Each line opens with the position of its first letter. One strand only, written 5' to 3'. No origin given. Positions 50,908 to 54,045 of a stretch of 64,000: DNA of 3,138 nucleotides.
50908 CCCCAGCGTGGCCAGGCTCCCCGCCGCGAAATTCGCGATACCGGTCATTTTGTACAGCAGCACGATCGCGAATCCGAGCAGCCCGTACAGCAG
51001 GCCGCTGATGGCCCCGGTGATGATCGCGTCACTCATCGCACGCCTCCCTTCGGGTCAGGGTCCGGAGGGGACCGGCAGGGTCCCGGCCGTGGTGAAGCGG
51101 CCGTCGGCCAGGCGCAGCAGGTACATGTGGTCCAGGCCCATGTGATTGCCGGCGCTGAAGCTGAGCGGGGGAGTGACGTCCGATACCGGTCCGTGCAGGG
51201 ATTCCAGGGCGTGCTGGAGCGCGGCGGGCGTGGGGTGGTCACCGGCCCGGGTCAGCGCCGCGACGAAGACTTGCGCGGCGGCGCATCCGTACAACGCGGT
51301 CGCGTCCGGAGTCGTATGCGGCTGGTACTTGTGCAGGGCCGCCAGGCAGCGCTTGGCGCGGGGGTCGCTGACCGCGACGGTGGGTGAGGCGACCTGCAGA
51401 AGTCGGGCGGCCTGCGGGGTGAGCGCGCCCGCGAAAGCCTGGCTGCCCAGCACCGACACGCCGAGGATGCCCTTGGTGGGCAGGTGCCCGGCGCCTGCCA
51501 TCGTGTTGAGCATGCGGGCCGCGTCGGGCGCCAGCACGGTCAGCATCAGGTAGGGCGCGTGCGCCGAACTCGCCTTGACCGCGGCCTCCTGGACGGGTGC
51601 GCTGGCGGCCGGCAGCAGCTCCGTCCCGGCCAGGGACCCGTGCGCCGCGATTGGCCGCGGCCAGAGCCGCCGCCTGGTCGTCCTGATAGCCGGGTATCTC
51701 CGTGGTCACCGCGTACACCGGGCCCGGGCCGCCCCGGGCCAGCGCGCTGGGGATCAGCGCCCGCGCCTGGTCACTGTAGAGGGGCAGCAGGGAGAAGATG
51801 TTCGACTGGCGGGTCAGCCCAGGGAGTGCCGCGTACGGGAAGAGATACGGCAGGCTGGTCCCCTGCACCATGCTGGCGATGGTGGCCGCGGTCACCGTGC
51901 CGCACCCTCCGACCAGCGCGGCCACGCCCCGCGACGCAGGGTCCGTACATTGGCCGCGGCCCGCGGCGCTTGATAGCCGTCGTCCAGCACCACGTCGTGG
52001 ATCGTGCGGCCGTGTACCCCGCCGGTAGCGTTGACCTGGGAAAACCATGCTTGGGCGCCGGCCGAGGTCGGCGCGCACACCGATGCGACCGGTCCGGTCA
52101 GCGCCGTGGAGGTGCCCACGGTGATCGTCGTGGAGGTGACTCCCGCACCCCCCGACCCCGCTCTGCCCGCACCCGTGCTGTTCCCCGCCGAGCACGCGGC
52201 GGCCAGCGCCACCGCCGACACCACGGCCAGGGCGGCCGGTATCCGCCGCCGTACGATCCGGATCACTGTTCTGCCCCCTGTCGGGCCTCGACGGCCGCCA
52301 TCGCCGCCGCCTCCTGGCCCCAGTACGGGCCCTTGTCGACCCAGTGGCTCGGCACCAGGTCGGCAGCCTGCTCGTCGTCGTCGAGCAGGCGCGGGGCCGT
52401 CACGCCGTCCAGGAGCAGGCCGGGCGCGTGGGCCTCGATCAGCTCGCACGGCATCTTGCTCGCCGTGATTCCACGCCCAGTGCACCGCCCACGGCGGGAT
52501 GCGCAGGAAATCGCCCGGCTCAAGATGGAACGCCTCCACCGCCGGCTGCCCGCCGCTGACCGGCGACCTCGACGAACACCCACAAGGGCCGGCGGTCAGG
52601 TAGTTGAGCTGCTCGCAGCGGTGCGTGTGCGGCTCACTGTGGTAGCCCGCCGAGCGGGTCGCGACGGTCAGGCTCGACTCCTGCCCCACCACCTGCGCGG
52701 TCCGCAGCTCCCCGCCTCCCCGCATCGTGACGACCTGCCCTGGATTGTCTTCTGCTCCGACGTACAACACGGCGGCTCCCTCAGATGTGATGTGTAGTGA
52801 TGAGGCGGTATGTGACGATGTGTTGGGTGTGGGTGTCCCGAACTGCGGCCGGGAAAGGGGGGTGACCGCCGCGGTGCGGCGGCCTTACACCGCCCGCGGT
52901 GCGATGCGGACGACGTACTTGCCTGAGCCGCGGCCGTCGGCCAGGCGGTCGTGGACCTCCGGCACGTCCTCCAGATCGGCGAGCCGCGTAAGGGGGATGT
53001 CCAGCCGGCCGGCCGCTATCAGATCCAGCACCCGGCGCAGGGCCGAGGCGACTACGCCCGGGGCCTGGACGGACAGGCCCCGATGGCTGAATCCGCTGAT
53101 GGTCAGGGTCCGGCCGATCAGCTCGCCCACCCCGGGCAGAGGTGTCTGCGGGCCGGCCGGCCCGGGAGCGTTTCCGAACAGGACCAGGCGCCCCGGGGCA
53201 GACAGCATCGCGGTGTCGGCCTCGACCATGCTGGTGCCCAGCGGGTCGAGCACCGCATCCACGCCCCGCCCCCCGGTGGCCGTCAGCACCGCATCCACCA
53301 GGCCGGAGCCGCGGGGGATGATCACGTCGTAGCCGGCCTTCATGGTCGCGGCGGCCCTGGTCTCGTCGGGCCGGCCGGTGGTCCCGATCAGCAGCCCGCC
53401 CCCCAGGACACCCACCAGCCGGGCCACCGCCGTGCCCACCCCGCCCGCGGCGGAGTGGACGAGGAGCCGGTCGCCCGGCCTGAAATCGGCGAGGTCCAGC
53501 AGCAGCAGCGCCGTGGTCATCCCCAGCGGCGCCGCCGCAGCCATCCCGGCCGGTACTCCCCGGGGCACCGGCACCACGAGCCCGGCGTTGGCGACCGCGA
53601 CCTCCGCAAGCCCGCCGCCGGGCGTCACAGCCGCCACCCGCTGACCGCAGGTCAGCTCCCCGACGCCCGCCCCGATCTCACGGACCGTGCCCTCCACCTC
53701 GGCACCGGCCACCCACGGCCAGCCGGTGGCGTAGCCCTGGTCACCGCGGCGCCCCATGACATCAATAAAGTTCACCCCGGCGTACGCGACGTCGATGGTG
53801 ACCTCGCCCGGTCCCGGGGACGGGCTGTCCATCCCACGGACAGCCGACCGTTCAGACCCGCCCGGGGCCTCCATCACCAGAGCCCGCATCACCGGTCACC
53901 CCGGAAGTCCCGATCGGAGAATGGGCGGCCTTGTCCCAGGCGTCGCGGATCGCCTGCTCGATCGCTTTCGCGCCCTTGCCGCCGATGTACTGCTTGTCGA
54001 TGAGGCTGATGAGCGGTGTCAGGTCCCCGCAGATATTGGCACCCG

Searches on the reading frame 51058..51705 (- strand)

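Call 44: search_protein_families(library=pfam, max_evalue=0.001, proteins=[window:51058-51705:-])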
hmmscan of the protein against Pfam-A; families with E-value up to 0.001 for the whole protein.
window:51058-51705:- (216 aa): 1 family
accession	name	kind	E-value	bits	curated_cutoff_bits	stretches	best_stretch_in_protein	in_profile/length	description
PF13458.12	Peripla_BP_6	-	7.7e-19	69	31.7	1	20-202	161-342/343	Periplasmic binding protein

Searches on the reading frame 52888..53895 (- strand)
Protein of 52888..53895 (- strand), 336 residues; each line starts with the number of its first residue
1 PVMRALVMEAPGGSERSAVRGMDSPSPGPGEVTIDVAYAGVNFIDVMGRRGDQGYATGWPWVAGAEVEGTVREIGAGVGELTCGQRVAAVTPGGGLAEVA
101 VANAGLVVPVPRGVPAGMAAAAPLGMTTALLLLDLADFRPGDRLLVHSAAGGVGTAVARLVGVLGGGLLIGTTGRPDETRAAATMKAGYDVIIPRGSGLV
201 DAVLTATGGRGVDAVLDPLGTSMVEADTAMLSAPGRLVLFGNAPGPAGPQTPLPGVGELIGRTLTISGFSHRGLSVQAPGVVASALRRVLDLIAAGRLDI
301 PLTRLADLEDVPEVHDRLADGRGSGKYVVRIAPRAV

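Call 44: search_protein_families(library=pfam, max_evalue=0.001, proteins=[window:52888-53895:-])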
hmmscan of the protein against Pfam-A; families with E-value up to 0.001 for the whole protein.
window:52888-53895:- (336 aa): 3 families
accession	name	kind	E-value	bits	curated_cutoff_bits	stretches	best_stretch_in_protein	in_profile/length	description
PF13602.12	ADH_zinc_N_2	-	2.5e-14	54.8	27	1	199-329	11-134/134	Zinc-binding dehydrogenase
PF08240.17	ADH_N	-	2.2e-11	44.3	23.5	1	28-111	1-103/104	Alcohol dehydrogenase GroES-like domain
PF00107.32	ADH_zinc_N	-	8.3e-11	42.4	31.8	1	152-270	1-113/129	Zinc-binding dehydrogenase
